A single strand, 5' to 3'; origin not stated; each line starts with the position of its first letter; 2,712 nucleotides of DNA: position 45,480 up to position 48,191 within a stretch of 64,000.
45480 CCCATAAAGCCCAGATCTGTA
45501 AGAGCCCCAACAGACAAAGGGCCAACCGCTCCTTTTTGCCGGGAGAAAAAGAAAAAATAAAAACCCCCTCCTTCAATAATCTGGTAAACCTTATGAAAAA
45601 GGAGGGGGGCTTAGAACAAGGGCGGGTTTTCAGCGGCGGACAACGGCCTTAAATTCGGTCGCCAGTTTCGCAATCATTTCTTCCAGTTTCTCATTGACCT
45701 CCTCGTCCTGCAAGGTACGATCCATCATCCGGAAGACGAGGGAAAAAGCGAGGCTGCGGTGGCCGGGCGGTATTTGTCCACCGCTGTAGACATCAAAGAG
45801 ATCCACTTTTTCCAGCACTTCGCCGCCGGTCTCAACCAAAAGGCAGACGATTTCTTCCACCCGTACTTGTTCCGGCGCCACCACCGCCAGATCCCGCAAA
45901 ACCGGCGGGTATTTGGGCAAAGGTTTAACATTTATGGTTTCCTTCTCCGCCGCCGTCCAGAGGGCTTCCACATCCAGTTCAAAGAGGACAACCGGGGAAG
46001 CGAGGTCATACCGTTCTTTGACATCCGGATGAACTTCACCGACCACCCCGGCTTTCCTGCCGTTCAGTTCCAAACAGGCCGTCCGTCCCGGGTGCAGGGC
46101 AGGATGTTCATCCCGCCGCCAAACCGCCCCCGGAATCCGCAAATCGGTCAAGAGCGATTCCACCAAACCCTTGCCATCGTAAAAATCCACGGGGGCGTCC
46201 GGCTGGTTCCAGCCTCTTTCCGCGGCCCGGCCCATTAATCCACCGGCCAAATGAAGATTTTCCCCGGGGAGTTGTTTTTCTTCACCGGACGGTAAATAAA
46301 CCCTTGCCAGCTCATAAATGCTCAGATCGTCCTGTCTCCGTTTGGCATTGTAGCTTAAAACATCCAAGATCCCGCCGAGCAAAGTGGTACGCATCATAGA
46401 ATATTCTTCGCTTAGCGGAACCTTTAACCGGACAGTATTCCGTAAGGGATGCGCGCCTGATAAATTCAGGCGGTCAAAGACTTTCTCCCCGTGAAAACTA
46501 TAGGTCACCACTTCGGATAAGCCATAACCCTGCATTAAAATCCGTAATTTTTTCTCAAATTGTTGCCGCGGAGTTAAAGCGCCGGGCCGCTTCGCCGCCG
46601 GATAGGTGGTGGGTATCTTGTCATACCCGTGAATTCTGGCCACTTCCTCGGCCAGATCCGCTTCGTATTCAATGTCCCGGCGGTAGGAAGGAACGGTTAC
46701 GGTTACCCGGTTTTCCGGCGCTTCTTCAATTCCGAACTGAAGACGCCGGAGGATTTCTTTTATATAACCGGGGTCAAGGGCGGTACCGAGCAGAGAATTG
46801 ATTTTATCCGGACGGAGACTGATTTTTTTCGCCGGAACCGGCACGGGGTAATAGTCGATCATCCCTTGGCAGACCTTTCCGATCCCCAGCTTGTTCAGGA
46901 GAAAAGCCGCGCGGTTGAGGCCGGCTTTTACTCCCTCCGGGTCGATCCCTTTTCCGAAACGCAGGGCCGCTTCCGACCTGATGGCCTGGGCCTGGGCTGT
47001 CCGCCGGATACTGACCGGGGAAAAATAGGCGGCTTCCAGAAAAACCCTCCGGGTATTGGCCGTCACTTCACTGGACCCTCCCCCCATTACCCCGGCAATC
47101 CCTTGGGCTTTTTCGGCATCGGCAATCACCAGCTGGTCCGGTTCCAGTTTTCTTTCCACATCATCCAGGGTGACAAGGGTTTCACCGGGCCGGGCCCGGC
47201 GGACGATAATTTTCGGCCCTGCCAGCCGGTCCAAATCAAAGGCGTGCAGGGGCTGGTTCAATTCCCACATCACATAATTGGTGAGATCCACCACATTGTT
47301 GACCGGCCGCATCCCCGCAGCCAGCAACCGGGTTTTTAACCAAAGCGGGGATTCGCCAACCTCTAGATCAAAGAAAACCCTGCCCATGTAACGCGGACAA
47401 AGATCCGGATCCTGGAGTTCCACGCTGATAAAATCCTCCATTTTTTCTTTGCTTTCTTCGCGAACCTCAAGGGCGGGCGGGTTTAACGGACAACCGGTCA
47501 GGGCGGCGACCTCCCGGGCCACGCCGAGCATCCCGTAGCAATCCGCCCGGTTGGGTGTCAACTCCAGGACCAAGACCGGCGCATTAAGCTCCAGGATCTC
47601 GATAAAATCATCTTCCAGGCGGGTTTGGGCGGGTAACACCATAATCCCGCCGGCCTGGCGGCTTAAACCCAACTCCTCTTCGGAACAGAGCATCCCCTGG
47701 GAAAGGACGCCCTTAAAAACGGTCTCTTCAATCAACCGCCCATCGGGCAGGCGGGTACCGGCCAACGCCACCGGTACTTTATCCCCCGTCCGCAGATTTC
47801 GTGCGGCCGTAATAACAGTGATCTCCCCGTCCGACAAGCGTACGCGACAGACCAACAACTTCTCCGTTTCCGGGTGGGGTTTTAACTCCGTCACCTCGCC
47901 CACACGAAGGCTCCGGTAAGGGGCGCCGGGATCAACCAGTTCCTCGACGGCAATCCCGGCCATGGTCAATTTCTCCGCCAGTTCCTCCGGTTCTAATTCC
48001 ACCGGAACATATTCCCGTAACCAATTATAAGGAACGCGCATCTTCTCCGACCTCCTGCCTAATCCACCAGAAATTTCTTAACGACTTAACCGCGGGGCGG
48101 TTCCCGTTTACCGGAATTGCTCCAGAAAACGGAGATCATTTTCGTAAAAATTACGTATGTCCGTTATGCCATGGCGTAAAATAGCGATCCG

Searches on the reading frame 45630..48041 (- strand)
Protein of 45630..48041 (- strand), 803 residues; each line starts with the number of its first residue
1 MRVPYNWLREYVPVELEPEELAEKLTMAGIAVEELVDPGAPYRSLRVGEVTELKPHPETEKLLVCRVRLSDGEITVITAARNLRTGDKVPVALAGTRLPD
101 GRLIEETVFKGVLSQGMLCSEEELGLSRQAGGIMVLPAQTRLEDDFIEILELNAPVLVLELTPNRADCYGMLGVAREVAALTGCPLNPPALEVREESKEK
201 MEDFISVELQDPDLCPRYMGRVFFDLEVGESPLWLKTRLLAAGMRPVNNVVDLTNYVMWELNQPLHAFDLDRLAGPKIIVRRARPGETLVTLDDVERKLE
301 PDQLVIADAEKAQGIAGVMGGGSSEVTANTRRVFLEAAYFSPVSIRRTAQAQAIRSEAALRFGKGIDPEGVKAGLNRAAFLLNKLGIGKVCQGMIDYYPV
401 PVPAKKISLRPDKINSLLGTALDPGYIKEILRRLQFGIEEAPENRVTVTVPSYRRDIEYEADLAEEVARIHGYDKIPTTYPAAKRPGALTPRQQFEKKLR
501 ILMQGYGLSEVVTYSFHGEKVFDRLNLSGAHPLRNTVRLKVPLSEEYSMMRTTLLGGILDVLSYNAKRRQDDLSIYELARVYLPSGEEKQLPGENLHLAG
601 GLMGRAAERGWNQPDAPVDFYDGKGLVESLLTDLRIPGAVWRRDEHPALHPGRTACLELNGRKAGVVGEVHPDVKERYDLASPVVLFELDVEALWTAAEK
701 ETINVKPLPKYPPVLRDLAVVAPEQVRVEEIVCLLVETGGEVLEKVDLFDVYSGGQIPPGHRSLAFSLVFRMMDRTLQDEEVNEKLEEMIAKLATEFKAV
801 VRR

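Call 16: search_protein_families(library=pfam, proteins=[window:45630-48041:-])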
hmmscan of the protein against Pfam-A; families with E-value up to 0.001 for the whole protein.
window:45630-48041:- (803 aa): 5 families
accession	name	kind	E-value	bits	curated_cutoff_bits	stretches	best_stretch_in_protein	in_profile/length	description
PF17759.6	tRNA_synthFbeta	-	9.5e-71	238.1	22.4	1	476-691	1-214/214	Phenylalanyl tRNA synthetase beta chain CLM domain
PF03483.22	B3_4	-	2.3e-65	219.9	29.3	1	215-385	2-172/174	B3/4 domain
PF03147.19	FDX-ACB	-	2.4e-26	92.5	31.1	1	709-802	1-94/94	Ferredoxin-fold anticodon binding domain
PF03484.21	B5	-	2.3e-24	85.8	28.6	1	407-473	1-67/67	tRNA synthetase B5 domain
PF01588.26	tRNA_bind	-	7.1e-15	55.3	27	1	45-140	1-91/96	Putative tRNA binding domain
